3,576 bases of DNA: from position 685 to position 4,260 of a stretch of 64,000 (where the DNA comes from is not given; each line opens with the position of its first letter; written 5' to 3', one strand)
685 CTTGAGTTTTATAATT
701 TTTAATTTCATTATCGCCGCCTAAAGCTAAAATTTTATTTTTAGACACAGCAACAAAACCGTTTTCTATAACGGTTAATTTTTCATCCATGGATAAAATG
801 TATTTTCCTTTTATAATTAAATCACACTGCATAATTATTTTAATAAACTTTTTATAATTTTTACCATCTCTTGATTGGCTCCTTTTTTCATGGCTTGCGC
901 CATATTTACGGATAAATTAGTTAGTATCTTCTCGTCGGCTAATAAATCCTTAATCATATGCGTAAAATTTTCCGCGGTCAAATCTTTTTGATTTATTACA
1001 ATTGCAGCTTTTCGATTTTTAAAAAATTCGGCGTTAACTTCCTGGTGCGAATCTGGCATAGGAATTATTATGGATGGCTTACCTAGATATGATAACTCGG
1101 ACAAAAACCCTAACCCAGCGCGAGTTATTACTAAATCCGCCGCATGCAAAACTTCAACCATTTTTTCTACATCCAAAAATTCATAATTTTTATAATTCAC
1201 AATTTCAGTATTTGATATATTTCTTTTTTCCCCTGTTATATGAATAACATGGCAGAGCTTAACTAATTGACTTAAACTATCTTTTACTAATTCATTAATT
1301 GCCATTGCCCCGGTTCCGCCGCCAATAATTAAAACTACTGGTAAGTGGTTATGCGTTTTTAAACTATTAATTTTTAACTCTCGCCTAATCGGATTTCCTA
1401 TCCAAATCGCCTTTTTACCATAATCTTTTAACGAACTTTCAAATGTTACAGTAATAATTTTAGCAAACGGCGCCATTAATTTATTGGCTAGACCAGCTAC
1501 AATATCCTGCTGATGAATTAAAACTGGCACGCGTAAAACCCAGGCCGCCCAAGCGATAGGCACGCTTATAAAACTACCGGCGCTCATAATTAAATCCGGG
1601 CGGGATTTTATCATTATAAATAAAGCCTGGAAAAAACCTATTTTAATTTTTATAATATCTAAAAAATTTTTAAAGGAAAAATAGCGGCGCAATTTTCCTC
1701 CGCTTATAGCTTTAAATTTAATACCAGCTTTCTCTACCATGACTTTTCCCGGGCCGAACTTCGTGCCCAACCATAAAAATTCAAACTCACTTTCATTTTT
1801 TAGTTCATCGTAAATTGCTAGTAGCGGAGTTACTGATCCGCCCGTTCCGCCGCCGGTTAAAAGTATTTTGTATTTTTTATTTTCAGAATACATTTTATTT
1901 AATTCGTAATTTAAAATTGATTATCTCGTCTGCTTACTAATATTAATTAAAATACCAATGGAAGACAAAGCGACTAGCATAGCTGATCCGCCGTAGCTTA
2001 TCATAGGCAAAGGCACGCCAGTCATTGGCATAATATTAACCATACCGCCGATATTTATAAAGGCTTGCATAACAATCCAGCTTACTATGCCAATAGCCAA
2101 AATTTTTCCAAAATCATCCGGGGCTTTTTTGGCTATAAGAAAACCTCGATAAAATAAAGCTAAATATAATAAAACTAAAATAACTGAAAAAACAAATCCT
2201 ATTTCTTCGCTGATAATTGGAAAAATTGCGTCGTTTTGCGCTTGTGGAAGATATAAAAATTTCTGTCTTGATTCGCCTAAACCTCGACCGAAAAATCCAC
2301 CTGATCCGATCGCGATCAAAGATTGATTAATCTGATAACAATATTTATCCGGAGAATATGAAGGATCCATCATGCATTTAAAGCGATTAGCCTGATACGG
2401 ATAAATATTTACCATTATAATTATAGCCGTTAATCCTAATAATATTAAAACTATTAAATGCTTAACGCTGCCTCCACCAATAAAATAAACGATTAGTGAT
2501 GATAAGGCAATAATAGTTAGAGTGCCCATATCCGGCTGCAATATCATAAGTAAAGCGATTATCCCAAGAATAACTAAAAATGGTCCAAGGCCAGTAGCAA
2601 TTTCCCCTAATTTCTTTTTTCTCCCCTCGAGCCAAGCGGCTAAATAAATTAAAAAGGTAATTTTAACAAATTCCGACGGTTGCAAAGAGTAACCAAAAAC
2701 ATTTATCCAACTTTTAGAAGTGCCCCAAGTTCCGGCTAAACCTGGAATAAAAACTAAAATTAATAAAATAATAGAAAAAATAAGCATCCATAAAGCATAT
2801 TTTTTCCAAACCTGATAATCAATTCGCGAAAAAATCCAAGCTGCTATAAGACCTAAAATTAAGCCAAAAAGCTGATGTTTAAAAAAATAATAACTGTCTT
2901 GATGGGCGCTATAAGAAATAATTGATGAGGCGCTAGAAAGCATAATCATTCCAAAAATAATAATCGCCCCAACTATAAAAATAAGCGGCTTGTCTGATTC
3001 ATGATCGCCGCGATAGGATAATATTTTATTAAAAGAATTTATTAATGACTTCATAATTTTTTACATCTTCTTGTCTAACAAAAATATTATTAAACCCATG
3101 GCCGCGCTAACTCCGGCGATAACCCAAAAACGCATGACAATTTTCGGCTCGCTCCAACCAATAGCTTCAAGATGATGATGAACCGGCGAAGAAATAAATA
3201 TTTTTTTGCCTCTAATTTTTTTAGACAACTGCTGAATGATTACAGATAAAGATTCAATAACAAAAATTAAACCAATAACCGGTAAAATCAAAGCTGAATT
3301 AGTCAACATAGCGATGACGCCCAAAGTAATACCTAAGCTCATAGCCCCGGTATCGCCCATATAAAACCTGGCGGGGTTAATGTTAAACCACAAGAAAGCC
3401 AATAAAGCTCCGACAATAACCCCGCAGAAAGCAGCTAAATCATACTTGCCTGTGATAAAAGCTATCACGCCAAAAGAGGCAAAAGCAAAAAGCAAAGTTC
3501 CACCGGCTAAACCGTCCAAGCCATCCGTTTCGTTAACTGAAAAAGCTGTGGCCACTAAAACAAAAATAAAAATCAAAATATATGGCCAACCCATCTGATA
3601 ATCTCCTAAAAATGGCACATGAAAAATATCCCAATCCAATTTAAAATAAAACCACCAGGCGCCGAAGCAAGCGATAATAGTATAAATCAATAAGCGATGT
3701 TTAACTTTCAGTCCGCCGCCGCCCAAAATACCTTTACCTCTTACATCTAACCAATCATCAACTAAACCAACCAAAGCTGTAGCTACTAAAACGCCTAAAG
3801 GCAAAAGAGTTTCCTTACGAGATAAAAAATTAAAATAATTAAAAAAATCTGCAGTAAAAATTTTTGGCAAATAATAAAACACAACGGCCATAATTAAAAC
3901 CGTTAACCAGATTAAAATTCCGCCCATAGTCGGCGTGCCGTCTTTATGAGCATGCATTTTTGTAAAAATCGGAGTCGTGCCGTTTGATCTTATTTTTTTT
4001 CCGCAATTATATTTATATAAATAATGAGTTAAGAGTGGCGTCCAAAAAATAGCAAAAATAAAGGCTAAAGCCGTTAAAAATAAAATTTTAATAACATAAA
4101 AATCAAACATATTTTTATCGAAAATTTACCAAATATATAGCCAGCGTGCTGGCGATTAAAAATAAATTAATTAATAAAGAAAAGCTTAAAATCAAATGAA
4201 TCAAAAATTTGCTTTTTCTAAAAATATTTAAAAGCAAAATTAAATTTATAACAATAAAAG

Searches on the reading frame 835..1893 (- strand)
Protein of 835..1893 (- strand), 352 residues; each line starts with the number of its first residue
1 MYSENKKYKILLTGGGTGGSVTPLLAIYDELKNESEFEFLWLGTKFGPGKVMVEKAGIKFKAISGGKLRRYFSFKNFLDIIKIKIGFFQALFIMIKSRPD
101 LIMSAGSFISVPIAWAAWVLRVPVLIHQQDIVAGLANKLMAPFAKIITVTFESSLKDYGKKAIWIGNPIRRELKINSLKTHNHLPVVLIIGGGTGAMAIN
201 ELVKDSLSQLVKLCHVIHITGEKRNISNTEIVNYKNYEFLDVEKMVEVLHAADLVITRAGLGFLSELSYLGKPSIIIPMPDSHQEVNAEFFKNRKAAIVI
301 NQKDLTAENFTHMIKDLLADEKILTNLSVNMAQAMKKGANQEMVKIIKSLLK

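Call 67: search_protein_families(library=pfam, proteins=[window:835-1893:-], max_evalue=0.0001)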
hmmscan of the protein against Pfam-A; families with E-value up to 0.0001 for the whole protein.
window:835-1893:- (352 aa): 3 families
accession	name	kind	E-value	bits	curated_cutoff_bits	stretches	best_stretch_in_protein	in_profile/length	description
PF03033.26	Glyco_transf_28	-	3.2e-32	112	26.2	1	10-146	1-136/139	Glycosyltransferase family 28 N-terminal domain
PF04101.22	Glyco_tran_28_C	-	4e-30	105.5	22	1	186-338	1-162/166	Glycosyltransferase family 28 C-terminal domain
PF13528.12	Glyco_trans_1_3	-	3.1e-08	33.6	25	1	128-316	140-320/322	Glycosyl transferase family 1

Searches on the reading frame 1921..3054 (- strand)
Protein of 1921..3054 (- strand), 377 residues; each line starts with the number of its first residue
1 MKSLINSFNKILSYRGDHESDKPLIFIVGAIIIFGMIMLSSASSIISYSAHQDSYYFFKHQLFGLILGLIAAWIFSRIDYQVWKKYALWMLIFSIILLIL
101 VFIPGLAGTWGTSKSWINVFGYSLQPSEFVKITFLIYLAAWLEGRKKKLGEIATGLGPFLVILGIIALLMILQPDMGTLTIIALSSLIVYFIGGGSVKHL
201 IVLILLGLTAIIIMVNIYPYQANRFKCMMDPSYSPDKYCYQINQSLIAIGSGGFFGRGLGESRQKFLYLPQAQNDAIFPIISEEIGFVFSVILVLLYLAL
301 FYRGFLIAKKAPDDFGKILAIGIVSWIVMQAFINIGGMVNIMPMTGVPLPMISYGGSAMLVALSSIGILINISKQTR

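Call 67: search_protein_families(library=pfam, proteins=[window:1921-3054:-], max_evalue=0.0001)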
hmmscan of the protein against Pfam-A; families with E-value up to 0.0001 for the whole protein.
window:1921-3054:- (377 aa): 1 family
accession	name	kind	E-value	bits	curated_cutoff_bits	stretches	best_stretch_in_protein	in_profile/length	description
PF01098.24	FTSW_RODA_SPOVE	-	2.5e-100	336.4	26.4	1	24-376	3-354/356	Cell cycle protein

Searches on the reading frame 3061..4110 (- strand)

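Call 67: search_protein_families(library=pfam, proteins=[window:3061-4110:-], max_evalue=0.0001)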
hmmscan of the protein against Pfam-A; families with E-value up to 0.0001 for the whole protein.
window:3061-4110:- (349 aa): 2 families
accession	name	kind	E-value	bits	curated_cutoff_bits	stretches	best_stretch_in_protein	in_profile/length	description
PF00953.26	Glycos_transf_4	-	6.8e-30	104.6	27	1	105-269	5-158/160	Glycosyl transferase family 4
PF10555.14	MraY_sig1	-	4.6e-05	23.1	20.1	0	56-67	1-12/13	Phospho-N-acetylmuramoyl-pentapeptide-transferase signature 1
